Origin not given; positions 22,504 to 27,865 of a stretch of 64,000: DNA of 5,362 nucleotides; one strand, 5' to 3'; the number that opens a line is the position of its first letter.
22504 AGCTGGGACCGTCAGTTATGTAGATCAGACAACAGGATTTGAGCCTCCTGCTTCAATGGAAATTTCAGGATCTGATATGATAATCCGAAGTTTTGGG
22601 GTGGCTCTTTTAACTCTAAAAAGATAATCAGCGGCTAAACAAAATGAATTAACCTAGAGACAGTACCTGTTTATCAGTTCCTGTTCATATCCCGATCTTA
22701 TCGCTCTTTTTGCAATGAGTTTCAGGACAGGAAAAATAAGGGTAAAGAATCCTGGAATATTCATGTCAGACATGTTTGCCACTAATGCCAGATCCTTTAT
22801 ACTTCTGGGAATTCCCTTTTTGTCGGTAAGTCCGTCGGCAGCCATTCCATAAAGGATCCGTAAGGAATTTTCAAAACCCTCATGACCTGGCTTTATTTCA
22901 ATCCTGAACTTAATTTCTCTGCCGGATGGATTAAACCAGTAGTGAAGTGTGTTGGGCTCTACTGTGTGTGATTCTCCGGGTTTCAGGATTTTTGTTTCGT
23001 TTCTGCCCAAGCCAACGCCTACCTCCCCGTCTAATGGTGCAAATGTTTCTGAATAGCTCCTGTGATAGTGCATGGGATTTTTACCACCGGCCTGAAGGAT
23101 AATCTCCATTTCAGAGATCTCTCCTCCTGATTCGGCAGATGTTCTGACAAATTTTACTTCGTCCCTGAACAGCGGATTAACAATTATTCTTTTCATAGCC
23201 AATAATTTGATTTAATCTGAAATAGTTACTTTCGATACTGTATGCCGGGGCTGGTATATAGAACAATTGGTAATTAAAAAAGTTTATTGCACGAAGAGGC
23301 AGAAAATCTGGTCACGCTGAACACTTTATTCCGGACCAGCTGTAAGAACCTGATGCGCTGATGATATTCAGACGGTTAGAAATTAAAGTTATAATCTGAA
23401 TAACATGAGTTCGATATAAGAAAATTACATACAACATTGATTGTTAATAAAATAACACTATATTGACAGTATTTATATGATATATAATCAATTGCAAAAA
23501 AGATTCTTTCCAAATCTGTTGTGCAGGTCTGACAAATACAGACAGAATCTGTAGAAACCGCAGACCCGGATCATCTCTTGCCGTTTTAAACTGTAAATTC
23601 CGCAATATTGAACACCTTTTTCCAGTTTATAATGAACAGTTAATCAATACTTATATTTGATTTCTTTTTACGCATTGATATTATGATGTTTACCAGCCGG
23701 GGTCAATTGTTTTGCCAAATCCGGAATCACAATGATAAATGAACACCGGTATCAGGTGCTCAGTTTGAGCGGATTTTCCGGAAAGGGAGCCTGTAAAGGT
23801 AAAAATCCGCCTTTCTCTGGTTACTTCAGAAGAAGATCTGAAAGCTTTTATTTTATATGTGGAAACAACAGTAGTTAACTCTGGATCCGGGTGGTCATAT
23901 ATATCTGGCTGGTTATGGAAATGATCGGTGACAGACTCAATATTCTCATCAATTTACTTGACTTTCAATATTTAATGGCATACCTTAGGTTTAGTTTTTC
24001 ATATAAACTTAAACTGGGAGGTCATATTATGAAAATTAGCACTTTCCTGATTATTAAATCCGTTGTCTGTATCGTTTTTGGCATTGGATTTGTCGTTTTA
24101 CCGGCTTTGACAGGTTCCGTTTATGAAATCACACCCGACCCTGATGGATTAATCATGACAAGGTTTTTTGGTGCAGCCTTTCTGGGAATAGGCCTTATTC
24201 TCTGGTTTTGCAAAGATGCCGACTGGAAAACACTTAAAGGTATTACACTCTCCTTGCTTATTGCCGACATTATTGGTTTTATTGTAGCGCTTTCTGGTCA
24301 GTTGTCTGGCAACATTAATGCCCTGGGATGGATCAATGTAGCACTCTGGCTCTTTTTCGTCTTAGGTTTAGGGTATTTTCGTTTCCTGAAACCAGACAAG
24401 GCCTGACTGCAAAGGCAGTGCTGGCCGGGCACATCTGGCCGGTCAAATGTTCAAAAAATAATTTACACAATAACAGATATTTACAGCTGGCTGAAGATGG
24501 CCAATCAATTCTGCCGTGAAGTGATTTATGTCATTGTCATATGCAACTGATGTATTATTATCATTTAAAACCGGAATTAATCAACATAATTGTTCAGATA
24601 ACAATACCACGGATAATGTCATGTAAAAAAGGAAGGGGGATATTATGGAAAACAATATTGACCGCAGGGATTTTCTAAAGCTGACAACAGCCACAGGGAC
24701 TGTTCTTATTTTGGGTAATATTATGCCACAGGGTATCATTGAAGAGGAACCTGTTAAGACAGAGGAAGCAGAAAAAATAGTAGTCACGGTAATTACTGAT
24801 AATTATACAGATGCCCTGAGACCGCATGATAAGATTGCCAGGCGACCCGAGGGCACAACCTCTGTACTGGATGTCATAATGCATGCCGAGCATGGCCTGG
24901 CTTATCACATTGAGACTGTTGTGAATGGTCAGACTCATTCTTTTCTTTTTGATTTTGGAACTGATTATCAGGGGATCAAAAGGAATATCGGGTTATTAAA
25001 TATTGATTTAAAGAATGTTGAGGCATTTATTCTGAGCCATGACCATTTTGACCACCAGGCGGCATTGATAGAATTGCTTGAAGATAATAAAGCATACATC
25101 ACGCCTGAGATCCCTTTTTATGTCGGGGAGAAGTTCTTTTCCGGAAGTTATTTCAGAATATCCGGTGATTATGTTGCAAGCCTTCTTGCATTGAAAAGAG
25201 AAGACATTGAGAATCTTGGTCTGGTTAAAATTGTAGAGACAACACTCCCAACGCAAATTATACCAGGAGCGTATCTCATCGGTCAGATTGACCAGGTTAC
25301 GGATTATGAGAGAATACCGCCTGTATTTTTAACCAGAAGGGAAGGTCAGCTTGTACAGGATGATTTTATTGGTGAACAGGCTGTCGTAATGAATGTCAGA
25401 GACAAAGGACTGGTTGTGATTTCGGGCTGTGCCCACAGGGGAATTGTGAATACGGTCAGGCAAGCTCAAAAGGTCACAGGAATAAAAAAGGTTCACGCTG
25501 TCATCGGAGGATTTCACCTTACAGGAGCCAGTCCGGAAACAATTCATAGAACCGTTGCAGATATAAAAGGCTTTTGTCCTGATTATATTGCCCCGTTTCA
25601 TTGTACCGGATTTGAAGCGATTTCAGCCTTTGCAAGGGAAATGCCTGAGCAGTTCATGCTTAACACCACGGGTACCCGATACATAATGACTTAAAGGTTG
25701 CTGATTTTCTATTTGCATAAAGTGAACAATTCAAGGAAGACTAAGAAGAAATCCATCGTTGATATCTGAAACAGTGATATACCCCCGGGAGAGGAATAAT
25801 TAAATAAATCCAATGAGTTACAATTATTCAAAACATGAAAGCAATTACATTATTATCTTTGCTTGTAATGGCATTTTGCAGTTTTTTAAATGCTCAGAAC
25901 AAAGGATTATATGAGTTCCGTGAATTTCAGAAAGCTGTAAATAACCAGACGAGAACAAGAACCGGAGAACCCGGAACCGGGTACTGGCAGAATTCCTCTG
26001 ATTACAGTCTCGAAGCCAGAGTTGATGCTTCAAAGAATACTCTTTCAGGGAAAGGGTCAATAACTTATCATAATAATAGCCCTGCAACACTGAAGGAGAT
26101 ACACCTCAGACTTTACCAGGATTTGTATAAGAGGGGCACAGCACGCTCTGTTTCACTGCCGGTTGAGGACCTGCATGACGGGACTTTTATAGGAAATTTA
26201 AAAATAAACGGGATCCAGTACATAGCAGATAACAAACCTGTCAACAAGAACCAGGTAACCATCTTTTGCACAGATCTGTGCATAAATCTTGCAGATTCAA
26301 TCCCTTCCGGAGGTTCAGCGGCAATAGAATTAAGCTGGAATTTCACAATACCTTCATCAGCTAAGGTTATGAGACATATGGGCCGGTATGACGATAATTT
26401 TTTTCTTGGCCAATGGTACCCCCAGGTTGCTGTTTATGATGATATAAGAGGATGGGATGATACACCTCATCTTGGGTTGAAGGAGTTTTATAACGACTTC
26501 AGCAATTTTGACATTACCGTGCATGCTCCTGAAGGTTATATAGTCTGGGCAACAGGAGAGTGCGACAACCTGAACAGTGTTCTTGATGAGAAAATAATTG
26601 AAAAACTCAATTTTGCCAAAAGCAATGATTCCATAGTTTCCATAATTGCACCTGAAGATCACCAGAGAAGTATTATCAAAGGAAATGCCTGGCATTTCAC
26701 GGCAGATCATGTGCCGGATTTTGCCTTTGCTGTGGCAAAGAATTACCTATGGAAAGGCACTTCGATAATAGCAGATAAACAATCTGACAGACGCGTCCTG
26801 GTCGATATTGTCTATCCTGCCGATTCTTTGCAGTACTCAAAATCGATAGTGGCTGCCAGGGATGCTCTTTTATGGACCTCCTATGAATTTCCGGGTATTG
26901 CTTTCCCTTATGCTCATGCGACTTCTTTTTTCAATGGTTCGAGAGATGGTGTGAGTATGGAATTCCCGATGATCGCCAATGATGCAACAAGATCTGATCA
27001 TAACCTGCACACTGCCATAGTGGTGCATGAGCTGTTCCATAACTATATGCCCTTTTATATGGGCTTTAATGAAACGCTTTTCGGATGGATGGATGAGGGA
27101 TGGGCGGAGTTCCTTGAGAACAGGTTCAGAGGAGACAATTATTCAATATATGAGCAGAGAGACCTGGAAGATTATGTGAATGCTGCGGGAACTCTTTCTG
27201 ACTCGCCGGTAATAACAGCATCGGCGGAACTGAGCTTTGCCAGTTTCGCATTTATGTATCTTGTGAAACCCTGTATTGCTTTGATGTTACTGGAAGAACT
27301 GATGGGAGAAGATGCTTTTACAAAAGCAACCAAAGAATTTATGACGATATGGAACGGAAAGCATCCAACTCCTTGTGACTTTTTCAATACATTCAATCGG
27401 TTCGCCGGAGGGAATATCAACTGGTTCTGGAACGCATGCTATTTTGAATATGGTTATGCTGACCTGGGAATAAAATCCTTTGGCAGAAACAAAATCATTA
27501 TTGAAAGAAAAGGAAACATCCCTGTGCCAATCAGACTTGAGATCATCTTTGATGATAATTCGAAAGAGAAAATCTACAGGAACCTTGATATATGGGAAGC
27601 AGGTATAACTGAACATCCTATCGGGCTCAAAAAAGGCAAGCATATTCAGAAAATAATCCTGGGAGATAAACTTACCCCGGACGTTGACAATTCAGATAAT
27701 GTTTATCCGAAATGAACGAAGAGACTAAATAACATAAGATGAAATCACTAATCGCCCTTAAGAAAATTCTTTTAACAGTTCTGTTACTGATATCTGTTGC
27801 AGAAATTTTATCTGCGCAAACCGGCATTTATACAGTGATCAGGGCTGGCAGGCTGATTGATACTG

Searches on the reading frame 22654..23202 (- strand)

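Call 22: search_protein_families(library=pfam, proteins=[window:22654-23202:-])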
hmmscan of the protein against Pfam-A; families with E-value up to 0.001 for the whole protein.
window:22654-23202:- (182 aa): 1 family
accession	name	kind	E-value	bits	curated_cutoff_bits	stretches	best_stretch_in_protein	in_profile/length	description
PF07883.17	Cupin_2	-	1.7e-09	37.7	27.2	1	34-99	3-66/70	Cupin domain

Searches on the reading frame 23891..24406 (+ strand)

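Call 14: search_protein_families(library=pfam, proteins=[window:23891-24406:+])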
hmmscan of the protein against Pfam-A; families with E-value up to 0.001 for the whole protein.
window:23891-24406:+ (171 aa): 1 family
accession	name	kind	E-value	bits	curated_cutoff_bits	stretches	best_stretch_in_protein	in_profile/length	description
PF14248.12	DUF4345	-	0.00022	21.6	26.5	1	52-125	5-80/119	Domain of unknown function (DUF4345)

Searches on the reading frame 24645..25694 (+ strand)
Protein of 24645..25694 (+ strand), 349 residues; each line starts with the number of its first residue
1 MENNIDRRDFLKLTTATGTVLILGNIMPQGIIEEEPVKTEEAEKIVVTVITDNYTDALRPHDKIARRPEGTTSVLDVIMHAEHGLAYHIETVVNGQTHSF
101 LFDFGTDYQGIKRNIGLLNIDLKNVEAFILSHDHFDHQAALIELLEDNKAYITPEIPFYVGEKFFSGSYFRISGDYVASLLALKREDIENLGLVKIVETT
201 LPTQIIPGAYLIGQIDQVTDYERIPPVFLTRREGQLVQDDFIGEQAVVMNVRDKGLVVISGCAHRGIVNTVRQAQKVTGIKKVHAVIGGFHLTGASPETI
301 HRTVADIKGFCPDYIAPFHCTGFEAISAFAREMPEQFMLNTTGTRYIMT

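Call 14: search_protein_families(library=pfam, proteins=[window:24645-25694:+])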
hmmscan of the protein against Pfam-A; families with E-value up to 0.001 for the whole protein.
window:24645-25694:+ (349 aa): 2 families
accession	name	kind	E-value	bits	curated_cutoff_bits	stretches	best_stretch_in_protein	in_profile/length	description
PF00753.33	Lactamase_B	-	4e-05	24.1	22.7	1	91-170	9-91/196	Metallo-beta-lactamase superfamily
PF12706.13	Lactamase_B_2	-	0.00038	20.5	27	0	100-160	3-62/200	Beta-lactamase superfamily domain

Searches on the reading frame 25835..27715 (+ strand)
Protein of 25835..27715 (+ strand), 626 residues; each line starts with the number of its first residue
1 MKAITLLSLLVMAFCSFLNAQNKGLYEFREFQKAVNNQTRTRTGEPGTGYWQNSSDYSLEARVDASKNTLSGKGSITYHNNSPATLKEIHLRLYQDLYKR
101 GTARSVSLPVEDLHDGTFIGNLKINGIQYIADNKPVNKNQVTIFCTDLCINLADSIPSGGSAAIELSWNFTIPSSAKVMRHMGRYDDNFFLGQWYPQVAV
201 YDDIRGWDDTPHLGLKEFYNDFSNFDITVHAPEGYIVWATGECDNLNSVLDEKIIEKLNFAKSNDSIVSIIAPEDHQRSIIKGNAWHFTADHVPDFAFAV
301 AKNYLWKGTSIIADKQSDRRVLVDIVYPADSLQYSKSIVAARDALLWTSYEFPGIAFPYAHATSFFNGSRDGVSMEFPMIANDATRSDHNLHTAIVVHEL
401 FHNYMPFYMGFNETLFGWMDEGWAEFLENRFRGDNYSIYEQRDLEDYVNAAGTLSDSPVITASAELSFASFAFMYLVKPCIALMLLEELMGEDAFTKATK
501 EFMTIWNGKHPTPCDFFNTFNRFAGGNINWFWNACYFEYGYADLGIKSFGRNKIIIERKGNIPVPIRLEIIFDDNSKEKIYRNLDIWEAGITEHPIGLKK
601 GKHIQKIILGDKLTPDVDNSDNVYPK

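Call 65: search_protein_families(library=pfam, proteins=[window:25835-27715:+])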
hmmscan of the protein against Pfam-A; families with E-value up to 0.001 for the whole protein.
window:25835-27715:+ (626 aa): 1 family
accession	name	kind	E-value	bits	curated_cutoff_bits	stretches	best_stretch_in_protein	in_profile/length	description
PF01433.26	Peptidase_M1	-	1.1e-08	35.4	27.7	1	383-533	58-216/218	Peptidase family M1 domain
